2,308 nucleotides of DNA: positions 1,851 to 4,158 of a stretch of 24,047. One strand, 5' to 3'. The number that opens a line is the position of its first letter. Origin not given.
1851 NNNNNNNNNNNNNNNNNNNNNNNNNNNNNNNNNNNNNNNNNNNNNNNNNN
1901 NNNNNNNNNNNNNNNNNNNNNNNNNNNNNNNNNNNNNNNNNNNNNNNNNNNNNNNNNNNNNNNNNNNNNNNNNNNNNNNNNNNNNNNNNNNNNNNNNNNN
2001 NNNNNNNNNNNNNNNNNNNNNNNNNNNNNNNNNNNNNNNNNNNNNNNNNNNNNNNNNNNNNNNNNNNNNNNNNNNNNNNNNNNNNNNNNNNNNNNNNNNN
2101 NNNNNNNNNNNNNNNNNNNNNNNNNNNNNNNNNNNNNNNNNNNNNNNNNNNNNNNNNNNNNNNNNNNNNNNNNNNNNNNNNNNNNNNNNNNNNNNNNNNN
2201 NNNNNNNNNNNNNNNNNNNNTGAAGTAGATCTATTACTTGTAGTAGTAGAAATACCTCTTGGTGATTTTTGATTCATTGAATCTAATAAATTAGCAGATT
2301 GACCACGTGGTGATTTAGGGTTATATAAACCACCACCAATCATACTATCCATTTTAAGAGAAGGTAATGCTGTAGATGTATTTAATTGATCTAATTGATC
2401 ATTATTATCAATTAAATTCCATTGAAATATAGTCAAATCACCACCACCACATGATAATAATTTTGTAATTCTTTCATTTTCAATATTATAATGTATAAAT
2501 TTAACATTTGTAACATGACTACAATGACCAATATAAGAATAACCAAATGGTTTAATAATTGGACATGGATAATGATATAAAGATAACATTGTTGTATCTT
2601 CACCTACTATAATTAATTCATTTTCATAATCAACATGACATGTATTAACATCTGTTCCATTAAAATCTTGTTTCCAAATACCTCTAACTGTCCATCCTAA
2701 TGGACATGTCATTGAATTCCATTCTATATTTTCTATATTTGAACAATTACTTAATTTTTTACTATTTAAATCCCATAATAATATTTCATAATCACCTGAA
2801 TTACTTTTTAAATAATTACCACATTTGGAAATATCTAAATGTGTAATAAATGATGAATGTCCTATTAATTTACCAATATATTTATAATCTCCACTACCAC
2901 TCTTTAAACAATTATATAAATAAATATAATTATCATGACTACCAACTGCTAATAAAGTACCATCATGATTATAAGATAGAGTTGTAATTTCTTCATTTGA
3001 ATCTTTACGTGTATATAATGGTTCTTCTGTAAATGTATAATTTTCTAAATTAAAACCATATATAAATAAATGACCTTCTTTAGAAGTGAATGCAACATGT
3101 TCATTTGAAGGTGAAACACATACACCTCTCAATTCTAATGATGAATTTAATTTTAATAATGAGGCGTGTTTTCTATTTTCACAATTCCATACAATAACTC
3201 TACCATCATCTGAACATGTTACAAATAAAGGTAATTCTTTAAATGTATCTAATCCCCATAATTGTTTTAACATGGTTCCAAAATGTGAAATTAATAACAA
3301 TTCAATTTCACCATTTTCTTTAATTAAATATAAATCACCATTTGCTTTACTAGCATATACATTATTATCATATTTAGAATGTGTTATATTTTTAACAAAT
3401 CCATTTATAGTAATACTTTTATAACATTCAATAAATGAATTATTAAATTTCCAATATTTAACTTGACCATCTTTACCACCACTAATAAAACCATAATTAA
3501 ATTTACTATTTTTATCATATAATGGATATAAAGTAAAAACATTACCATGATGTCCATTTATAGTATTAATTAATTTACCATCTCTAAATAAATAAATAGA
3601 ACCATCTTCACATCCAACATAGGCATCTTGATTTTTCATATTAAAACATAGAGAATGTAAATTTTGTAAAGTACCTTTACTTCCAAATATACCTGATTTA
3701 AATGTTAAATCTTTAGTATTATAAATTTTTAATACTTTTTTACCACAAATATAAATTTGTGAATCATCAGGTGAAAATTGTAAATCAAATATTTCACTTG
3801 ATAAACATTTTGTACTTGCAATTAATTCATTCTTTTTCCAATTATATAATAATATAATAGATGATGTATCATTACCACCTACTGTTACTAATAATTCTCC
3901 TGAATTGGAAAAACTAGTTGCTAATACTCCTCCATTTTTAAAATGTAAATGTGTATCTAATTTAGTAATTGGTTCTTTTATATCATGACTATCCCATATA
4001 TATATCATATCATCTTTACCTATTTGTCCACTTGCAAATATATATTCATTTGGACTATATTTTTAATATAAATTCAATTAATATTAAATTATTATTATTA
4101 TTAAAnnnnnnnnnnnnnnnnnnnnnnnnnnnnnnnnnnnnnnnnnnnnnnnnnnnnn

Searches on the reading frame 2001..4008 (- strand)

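Call 52: search_protein_families(library=pfam, proteins=[window:2001-4008:-], max_evalue=0.001)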
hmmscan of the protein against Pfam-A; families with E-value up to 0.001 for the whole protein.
window:2001-4008:- (669 aa): 29 families (the best 25 are shown)
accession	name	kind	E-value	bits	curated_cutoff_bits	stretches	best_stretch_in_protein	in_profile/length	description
PF23414.1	Beta-prop_EML_2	-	4.1e-95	318.6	90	1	250-532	1-266/266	Echinoderm microtubule-associated protein second beta-propeller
PF23409.1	Beta-prop_EML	-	1.6e-33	116.8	88.2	2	2-218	43-256/267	Echinoderm microtubule-associated protein first beta-propeller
PF00400.38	WD40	-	1e-28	99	27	1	330-366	3-39/39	WD domain, G-beta repeat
PF25173.1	Beta-prop_WDR3_1st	-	1.4e-28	100.3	154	2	265-419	5-147/184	WDR3 first beta-propeller domain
PF24814.1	WD40_Prp19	-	1.3e-27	97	320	1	260-425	62-215/281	Prp19 WD40 domain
PF25174.1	Beta-prop_THOC3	-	1.6e-27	96.7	305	2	261-419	61-205/272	THOC3 beta-propeller domain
PF24817.1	WD40_WDHD1_1st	-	7.4e-25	88.1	109.9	2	338-425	86-168/291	WDHD1 first WD40 domain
PF24807.1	WD40_CDC20-Fz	-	4.7e-21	75.8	200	1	269-418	29-168/292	CDC20/Fizzy WD40 domain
PF24805.1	EIF3I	-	2.9e-18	66.5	200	2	340-418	12-85/324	EIF3I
PF25172.1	Beta-prop_WDR3_2nd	-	4.4e-18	66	140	1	73-192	2-113/293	WDR3 second beta-propeller domain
PF25171.1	Beta-prop_WDR36-Utp21_1st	-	4.1e-14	53.1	80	1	261-422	77-230/266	WDR36/Utp21 first beta-propeller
PF24796.1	WDR55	-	4.4e-14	52.7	200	1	294-367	11-82/296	WDR55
PF24782.2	WD40_MABP1-WDR62_2nd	-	3.4e-12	46.4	290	0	292-392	90-183/341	MABP1/WDR62 second WD40 domain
PF12894.13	ANAPC4_WD40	-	5.2e-11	43.1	22.9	1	298-367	3-67/91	Anaphase-promoting complex subunit 4 WD40 domain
PF25168.1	Beta-prop_WDR36-Utp21_2nd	-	7.9e-11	42.3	84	1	266-427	131-282/335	WDR36/Utp21 second beta-propeller domain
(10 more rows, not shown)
